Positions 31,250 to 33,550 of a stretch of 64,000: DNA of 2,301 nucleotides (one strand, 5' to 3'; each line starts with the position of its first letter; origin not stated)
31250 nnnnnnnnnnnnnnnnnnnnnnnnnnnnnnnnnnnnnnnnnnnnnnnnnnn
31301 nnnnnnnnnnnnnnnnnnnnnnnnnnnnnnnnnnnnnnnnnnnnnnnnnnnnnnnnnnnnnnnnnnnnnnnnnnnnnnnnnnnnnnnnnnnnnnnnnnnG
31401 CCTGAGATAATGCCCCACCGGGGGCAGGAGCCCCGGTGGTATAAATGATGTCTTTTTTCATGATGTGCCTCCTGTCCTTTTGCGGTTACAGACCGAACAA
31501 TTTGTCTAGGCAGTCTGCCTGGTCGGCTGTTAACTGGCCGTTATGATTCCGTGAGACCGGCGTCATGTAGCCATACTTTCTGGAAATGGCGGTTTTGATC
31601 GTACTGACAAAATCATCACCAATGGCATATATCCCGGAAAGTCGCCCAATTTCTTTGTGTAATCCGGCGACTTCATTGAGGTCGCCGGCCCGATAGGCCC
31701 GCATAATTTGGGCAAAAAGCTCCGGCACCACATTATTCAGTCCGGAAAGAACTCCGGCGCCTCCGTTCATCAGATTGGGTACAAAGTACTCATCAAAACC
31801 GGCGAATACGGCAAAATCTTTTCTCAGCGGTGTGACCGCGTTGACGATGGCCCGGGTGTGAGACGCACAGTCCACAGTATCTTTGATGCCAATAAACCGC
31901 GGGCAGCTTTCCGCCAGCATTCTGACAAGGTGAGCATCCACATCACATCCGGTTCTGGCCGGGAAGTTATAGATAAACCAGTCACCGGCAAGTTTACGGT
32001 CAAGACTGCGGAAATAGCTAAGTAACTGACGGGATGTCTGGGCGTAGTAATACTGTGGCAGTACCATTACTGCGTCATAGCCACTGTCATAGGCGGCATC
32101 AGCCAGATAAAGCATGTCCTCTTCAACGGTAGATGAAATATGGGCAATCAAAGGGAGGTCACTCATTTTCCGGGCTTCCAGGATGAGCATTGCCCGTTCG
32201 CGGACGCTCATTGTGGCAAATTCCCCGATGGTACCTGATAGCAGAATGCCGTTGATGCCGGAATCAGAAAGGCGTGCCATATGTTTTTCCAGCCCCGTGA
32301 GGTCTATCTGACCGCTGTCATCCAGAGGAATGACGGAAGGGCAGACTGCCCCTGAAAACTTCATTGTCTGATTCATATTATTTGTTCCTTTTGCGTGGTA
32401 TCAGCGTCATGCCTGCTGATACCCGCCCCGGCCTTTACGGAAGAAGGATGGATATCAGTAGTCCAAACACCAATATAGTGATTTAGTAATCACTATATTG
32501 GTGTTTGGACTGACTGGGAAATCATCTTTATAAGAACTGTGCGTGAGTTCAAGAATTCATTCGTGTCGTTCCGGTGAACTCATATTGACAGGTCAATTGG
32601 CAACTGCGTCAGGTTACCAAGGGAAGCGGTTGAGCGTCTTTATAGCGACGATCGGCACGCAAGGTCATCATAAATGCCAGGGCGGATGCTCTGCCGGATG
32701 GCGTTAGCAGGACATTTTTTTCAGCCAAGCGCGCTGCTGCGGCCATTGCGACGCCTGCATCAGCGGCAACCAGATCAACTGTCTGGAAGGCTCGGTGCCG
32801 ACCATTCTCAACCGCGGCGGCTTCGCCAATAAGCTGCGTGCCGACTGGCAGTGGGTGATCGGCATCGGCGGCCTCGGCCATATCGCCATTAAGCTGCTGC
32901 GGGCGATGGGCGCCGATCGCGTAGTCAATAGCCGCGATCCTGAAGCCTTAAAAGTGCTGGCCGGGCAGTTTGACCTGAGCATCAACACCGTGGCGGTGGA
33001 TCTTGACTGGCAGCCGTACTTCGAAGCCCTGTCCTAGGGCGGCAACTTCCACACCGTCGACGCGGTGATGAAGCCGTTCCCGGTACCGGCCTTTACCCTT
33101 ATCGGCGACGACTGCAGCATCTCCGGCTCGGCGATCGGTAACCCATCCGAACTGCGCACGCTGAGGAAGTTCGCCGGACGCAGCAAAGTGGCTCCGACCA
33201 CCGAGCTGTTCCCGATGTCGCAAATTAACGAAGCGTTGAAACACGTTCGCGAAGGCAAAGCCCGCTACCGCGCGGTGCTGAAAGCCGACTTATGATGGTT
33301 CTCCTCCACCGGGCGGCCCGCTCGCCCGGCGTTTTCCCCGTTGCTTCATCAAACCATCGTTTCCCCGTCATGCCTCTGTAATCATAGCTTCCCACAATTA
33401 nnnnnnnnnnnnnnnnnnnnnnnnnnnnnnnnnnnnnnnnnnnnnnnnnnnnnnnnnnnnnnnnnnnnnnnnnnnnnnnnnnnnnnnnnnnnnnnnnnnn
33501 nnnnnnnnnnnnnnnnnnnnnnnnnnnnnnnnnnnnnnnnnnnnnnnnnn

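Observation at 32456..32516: Perfect 23-bp-arm palindrome upstream of the DapA-family gene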

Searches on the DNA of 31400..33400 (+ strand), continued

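Call 10: search_dna_similar(query=window:32300-32640:+, collection=plasmids, mode=distant, max_rows=40, rows=spread)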
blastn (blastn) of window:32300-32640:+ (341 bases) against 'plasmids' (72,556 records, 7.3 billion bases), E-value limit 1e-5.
Records with a match: 199; places in all: 405; records where one place covers at least 80% of the query: 197.
Best place of each record, by identity: >=99% 185; 95-99% 14.
By first word of the organism name: Escherichia 191; Salmonella 3; Shigella 2; uncultured 1; Citrobacter 1; Enterobacter 1.
By predicted mobility (MOB-suite, as given by PLSDB): conjugative 171; non-mobilizable 17; mobilizable 11.
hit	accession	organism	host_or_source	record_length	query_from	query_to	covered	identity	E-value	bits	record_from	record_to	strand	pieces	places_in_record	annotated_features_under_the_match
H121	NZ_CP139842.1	Escherichia coli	Homo sapiens,cell culture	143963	1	341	100%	100.0%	7e-174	616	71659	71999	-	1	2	none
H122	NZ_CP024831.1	Escherichia coli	Homo sapiens,urine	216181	1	341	100%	99.4%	4e-171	607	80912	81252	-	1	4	dihydrodipicolinate synthase family protein | hypothetical protein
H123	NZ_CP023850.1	Escherichia coli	Homo sapiens,Bacterial isolate,UTI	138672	1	341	100%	99.4%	4e-171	607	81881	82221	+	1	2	dihydrodipicolinate synthase family protein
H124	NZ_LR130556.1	Escherichia coli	Homo sapiens,blood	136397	1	341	100%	99.4%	4e-171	607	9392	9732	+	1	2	dihydrodipicolinate synthase family protein | hypothetical protein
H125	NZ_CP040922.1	Escherichia coli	Homo sapiens,feces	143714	1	341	100%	99.4%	4e-171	607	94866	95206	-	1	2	hypothetical protein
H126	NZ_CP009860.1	Escherichia coli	rectal swab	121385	1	341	100%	99.4%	4e-171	607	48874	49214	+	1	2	dihydrodipicolinate synthase family protein | hypothetical protein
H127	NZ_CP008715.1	Escherichia coli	Homo sapiens,Pleural Effusion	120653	1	341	100%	99.4%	4e-171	607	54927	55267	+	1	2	dihydrodipicolinate synthase family protein | hypothetical protein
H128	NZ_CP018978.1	Escherichia coli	Homo sapiens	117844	1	341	100%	99.4%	4e-171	607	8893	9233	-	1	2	dihydrodipicolinate synthase family protein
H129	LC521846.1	Escherichia coli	Homo sapiens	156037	1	341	100%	99.4%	4e-171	607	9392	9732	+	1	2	dapA: dihydrodipicolinate synthase family protein | hypothetical protein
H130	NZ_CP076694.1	Escherichia coli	Homo sapiens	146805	1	341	100%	99.4%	4e-171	607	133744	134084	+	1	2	dihydrodipicolinate synthase family protein | hypothetical protein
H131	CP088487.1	Escherichia coli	Homo sapiens,blood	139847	1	341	100%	99.4%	4e-171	607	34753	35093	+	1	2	dihydrodipicolinate synthase family protein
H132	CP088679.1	Escherichia coli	Homo sapiens,blood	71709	1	341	100%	99.4%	4e-171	607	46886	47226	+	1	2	dihydrodipicolinate synthase family protein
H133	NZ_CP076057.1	Escherichia coli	Cell culture,Transcojugate labstrain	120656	1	341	100%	99.4%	4e-171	607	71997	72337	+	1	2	dihydrodipicolinate synthase family protein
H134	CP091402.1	Escherichia coli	Homo sapiens,human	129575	1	341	100%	99.4%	4e-171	607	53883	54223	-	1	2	dihydrodipicolinate synthase family protein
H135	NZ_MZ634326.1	Escherichia coli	-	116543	1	341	100%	99.4%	4e-171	607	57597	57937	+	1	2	dihydrodipicolinate synthase family protein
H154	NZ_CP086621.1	Escherichia coli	Homo sapiens,Chromosome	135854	1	341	100%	99.1%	2e-169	602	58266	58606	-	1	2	dihydrodipicolinate synthase family protein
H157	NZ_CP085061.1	Escherichia coli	Homo sapiens,pure culture,rectal swab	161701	1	341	100%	98.8%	7e-168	596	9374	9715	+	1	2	dihydrodipicolinate synthase family protein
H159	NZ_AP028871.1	Escherichia coli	Homo sapiens,stool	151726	1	341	100%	98.2%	1e-165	589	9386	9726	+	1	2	dihydrodipicolinate synthase family protein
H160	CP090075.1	Escherichia coli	Homo sapiens,urine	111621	78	341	77%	99.2%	2e-129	468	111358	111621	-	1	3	none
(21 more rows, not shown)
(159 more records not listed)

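Call 11: get_annotated_region(hit=H122, flank=300)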
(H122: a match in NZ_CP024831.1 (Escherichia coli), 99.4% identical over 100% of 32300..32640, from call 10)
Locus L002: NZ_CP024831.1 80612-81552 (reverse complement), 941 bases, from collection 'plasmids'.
description: Escherichia coli strain CREC-532 plasmid pCREC-532_1, complete sequence
organism: Escherichia coli (NCBI taxid 562)
taxonomy: Bacteria; Pseudomonadota; Gammaproteobacteria; Enterobacterales; Enterobacteriaceae; Escherichia; Escherichia coli
host: -; source: Homo sapiens,urine; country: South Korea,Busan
typing (MOB-suite, as given by PLSDB): conjugative; replicon IncFIA,IncFIB,IncFIC,IncFII; relaxase MOBF,MOBP; mating-pair formation MPF_F
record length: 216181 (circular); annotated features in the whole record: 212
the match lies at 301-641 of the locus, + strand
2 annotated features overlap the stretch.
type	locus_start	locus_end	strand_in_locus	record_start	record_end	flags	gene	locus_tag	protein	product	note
CDS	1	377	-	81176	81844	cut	-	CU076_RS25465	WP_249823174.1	dihydrodipicolinate synthase family protein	GO:0009436 - glyoxylate catabolic process [Evidence IEA]; GO:0071704 - organic substance metabolic process [Evidence ...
CDS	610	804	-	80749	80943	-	-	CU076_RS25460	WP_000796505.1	hypothetical protein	-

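Call 12: get_annotated_region(hit=H154, flank=300)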
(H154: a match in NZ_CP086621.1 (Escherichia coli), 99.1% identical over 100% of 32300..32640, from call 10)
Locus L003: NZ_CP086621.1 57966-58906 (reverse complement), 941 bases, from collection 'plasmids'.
description: Escherichia coli strain RIVM_C039205 plasmid pRIVM_C039205_2, complete sequence
organism: Escherichia coli (NCBI taxid 562)
taxonomy: Bacteria; Pseudomonadota; Gammaproteobacteria; Enterobacterales; Enterobacteriaceae; Escherichia; Escherichia coli
host: -; source: Homo sapiens,Chromosome; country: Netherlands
typing (MOB-suite, as given by PLSDB): conjugative; replicon IncFIA,IncFIB; relaxase MOBF; mating-pair formation MPF_F
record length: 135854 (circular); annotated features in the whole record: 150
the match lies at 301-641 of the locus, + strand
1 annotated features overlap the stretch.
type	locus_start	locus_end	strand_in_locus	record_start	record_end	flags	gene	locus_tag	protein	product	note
CDS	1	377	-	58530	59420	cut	-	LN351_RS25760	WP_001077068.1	dihydrodipicolinate synthase family protein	GO:0009436 - glyoxylate catabolic process [Evidence IEA]; GO:0071704 - organic substance metabolic process [Evidence ...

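Call 13: get_annotated_region(hit=H157, flank=300)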
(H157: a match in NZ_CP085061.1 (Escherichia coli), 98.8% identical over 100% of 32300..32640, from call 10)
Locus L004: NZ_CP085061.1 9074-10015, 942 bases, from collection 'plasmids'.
description: Escherichia coli strain P30_L1_05.20 plasmid pNDM_P30_L1_05.20, complete sequence
organism: Escherichia coli (NCBI taxid 562)
taxonomy: Bacteria; Pseudomonadota; Gammaproteobacteria; Enterobacterales; Enterobacteriaceae; Escherichia; Escherichia coli
host: -; source: Homo sapiens,pure culture,rectal swab; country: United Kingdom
typing (MOB-suite, as given by PLSDB): conjugative; replicon IncFIA,IncFIA,IncFIB,IncFIC; relaxase MOBF,MOBP; mating-pair formation MPF_F
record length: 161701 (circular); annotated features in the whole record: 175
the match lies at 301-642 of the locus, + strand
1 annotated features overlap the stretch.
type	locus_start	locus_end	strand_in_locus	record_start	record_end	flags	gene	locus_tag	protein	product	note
CDS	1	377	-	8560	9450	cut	-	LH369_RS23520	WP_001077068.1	dihydrodipicolinate synthase family protein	GO:0009436 - glyoxylate catabolic process [Evidence IEA]; GO:0071704 - organic substance metabolic process [Evidence ...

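Call 14: get_annotated_region(hit=H159, flank=300)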
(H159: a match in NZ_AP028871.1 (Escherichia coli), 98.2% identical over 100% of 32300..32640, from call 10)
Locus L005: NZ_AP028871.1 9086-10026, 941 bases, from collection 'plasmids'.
description: Escherichia coli strain JBEHAAB-19-0176 plasmid pJBEHAAB-19-0176_1, complete sequence
organism: Escherichia coli (NCBI taxid 562)
taxonomy: Bacteria; Pseudomonadota; Gammaproteobacteria; Enterobacterales; Enterobacteriaceae; Escherichia; Escherichia coli
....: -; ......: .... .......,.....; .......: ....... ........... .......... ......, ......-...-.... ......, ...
typing (MOB-suite, as given by PLSDB): conjugative; replicon IncFIB,IncFII,rep_cluster_2244; relaxase MOBF; mating-pair formation MPF_F
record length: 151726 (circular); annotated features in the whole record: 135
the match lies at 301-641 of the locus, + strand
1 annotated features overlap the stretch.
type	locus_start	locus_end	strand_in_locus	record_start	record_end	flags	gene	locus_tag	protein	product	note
CDS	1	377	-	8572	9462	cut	-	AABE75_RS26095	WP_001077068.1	dihydrodipicolinate synthase family protein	GO:0009436 - glyoxylate catabolic process [Evidence IEA]; GO:0071704 - organic substance metabolic process [Evidence ...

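Call 15: get_annotated_region(hit=H160, flank=300)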
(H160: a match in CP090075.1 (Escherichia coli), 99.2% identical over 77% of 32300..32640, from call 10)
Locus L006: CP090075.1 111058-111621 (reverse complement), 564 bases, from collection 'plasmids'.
description: Escherichia coli strain 18070201 plasmid pSZESBLEC201-1, complete sequence
organism: Escherichia coli (NCBI taxid 562)
taxonomy: Bacteria; Pseudomonadota; Gammaproteobacteria; Enterobacterales; Enterobacteriaceae; Escherichia; Escherichia coli
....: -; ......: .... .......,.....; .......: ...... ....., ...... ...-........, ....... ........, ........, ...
typing (MOB-suite, as given by PLSDB): mobilizable; replicon IncFIB,IncFII
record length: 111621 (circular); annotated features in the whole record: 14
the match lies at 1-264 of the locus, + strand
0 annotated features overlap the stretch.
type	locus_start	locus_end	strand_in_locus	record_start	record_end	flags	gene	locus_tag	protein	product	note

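Call 39: search_dna_similar(query=window:32441-32530:+, collection=ecoli_genomes, mode=near, max_rows=60, rows=best)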
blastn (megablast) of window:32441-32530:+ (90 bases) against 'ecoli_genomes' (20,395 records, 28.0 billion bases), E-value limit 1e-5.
Records with a match: 190; places in all: 191; records where one place covers at least 80% of the query: 188.
Genomes with a match: 190 of 5426; with a place that covers at least 80% of the query: 188. Places per genome that has any: lowest 1, median 1, highest 2. On chromosomes: 2 places; on plasmids: 189.
Best place of each record, by identity: >=99% 2; 95-99% 185; 90-95% 3.
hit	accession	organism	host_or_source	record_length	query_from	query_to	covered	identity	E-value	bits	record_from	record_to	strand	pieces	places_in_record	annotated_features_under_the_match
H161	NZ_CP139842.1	Escherichia coli strain Nord58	Homo sapiens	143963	1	90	100%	100.0%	7e-39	167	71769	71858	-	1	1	none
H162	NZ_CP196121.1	Escherichia coli strain B19695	Homo sapiens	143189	1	90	100%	100.0%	7e-39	167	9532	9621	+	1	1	none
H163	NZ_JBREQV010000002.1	Escherichia coli strain 300444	Homo sapiens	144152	1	90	100%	98.9%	3e-37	161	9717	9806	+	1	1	none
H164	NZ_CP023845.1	Escherichia coli strain 4/1-1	Homo sapiens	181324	1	90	100%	97.8%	2e-35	156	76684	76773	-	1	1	none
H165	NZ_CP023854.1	Escherichia coli strain 2/0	Homo sapiens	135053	1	90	100%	97.8%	2e-35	156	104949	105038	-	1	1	none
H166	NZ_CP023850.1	Escherichia coli strain 4/0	Homo sapiens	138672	1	90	100%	97.8%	2e-35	156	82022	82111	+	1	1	none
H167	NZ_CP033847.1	Escherichia coli strain FDAARGOS_497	Homo sapiens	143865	1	90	100%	97.8%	2e-35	156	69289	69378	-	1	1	none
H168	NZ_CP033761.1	Escherichia coli strain FDAARGOS_536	Homo sapiens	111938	1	90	100%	97.8%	2e-35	156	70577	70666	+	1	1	none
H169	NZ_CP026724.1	Escherichia coli strain 266917_2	Homo sapiens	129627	1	90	100%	97.8%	2e-35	156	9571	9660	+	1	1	none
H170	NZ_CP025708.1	Escherichia coli strain YDC107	Homo sapiens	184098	1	90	100%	97.8%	2e-35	156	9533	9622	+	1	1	none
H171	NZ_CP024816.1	Escherichia coli strain CREC-629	Homo sapiens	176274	1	90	100%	97.8%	2e-35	156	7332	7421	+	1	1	none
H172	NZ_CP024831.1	Escherichia coli strain CREC-532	Homo sapiens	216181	1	90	100%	97.8%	2e-35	156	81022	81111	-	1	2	none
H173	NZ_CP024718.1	Escherichia coli strain LS4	Bos mutus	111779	1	90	100%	97.8%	2e-35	156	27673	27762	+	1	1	none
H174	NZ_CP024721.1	Escherichia coli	Bos mutus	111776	1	90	100%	97.8%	2e-35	156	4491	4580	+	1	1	none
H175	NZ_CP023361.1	Escherichia coli strain 1943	canine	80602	1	90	100%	97.8%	2e-35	156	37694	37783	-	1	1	none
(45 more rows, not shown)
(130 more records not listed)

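Call 40: search_dna_similar(query=L005:442-531:+, collection=ecoli_genomes, mode=near, max_rows=30, rows=best)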
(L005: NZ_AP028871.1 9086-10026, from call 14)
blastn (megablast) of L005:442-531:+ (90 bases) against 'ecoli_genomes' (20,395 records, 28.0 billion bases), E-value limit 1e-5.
Records with a match: 190; places in all: 377; records where one place covers at least 80% of the query: 188.
Genomes with a match: 190 of 5426; with a place that covers at least 80% of the query: 188. Places per genome that has any: lowest 1, median 2, highest 4. On chromosomes: 4 places; on plasmids: 373.
Best place of each record, by identity: >=99% 2; 95-99% 184; 90-95% 4.
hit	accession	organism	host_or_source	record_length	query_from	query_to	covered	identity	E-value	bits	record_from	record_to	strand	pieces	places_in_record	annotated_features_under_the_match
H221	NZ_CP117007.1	Escherichia coli strain MLI109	Homo sapiens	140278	1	90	100%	100.0%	7e-39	167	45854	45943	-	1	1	none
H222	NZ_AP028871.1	Escherichia coli strain JBEHAAB-19-0176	Homo sapiens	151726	1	90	100%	100.0%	7e-39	167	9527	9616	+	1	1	none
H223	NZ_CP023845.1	Escherichia coli strain 4/1-1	Homo sapiens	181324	1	90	100%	96.7%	7e-34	150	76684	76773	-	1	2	none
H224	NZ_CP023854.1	Escherichia coli strain 2/0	Homo sapiens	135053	1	90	100%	96.7%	7e-34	150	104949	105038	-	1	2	none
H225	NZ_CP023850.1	Escherichia coli strain 4/0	Homo sapiens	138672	1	90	100%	96.7%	7e-34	150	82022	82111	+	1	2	none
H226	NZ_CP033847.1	Escherichia coli strain FDAARGOS_497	Homo sapiens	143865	1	90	100%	96.7%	7e-34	150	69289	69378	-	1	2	none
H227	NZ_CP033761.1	Escherichia coli strain FDAARGOS_536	Homo sapiens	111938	1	90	100%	96.7%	7e-34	150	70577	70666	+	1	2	none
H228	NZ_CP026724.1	Escherichia coli strain 266917_2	Homo sapiens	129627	1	90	100%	96.7%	7e-34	150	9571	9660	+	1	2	none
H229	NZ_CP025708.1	Escherichia coli strain YDC107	Homo sapiens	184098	1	90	100%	96.7%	7e-34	150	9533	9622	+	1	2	none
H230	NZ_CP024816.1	Escherichia coli strain CREC-629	Homo sapiens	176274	1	90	100%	96.7%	7e-34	150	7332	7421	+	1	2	none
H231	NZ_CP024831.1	Escherichia coli strain CREC-532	Homo sapiens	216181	1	90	100%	96.7%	7e-34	150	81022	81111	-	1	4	none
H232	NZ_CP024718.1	Escherichia coli strain LS4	Bos mutus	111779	1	90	100%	96.7%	7e-34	150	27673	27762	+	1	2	none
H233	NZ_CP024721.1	Escherichia coli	Bos mutus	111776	1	90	100%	96.7%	7e-34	150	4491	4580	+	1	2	none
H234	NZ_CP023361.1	Escherichia coli strain 1943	canine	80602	1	90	100%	96.7%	7e-34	150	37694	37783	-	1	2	none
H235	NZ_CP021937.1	Escherichia coli strain AR_0055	missing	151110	1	90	100%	96.7%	7e-34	150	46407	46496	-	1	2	none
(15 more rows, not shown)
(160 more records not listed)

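Call 41: get_annotated_region(hit=H163, flank=1000)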
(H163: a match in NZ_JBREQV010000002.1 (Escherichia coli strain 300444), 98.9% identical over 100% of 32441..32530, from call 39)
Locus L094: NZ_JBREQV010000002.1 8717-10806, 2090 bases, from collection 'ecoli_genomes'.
description: Escherichia coli strain 300444 plasmid pE300444_144, whole genome shotgun sequence
organism: Escherichia coli strain 300444 (NCBI taxid 562)
replicon: plasmid pE300444_144; assembly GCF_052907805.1
host: Homo sapiens; source: stool; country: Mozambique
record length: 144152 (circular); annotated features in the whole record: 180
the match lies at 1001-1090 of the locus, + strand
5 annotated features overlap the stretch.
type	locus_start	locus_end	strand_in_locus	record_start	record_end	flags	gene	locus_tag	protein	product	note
CDS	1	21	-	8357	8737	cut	-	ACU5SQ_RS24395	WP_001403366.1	Rid family detoxifying hydrolase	-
CDS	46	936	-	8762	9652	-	-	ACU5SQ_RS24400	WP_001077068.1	dihydrodipicolinate synthase family protein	-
CDS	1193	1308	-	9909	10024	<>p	-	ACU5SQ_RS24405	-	hypothetical protein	frameshifted; incomplete; partial in the middle of a contig; missing N-terminus and C-terminus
CDS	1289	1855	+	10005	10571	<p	-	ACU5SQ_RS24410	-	zinc-binding dehydrogenase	internal stop; incomplete; partial in the middle of a contig; missing N-terminus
CDS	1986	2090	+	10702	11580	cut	-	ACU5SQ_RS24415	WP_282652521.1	sugar ABC transporter permease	-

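Call 42: get_annotated_region(hit=H161, flank=1000)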
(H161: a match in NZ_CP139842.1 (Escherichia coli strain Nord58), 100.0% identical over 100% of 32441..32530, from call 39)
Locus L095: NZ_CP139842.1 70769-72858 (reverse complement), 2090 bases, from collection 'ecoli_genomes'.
description: Escherichia coli strain Nord58 plasmid pNORD58_1, complete sequence
organism: Escherichia coli strain Nord58 (NCBI taxid 562)
replicon: plasmid pNORD58_1; assembly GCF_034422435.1
host: Homo sapiens; source: -; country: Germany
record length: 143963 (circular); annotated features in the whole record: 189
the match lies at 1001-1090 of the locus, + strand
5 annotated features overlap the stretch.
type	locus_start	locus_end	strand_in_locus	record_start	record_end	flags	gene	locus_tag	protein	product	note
CDS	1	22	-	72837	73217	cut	-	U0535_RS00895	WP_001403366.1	Rid family detoxifying hydrolase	-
CDS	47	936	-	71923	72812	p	-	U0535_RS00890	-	dihydrodipicolinate synthase family protein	frameshifted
CDS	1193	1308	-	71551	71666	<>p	-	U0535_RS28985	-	hypothetical protein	frameshifted; incomplete; partial in the middle of a contig; missing N-terminus and C-terminus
CDS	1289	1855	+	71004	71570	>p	-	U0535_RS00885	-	zinc-binding dehydrogenase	internal stop; incomplete; partial in the middle of a contig; missing N-terminus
CDS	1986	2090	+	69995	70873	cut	-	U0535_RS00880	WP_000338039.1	carbohydrate ABC transporter permease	-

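Call 43: get_annotated_region(hit=H221, flank=1000)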
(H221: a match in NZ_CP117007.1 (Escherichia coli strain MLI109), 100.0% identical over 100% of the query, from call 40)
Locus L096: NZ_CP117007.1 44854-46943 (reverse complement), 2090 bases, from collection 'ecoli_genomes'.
description: Escherichia coli strain MLI109 plasmid p140_MLI109, complete sequence
organism: Escherichia coli strain MLI109 (NCBI taxid 562)
replicon: plasmid p140_MLI109; assembly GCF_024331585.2
host: Homo sapiens; source: stool sample; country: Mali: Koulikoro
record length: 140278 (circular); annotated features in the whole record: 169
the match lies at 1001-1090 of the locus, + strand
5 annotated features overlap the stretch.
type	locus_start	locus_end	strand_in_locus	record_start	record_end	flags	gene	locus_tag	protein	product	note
CDS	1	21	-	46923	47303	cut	-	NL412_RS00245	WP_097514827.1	Rid family detoxifying hydrolase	-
CDS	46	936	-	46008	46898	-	-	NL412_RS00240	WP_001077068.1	dihydrodipicolinate synthase family protein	-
CDS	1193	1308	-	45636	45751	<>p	-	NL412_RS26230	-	hypothetical protein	frameshifted; incomplete; partial in the middle of a contig; missing N-terminus and C-terminus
CDS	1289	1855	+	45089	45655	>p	-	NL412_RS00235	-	zinc-binding dehydrogenase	internal stop; incomplete; partial in the middle of a contig; missing N-terminus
CDS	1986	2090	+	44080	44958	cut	-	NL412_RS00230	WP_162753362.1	carbohydrate ABC transporter permease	-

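Call 44: get_annotated_region(hit=H169, flank=1000)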
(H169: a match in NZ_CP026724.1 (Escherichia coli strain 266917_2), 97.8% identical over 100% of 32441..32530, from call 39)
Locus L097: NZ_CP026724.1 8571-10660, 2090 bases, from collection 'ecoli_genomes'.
description: Escherichia coli strain 266917_2 plasmid p266917_2_01, complete sequence
organism: Escherichia coli strain 266917_2 (NCBI taxid 562)
replicon: plasmid p266917_2_01; assembly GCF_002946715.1
host: Homo sapiens; source: feces; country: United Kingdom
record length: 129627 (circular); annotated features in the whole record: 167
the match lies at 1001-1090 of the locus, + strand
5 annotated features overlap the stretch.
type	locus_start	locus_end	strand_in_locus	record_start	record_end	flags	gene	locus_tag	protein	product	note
CDS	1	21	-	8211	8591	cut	-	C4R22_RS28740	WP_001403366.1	Rid family detoxifying hydrolase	-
CDS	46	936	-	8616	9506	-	-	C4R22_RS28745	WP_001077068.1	dihydrodipicolinate synthase family protein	-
CDS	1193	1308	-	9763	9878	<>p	-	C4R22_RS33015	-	hypothetical protein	frameshifted; incomplete; partial in the middle of a contig; missing N-terminus and C-terminus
CDS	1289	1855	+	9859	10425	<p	-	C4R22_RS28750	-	zinc-binding dehydrogenase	internal stop; incomplete; partial in the middle of a contig; missing N-terminus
CDS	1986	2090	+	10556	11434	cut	-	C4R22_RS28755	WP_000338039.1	carbohydrate ABC transporter permease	-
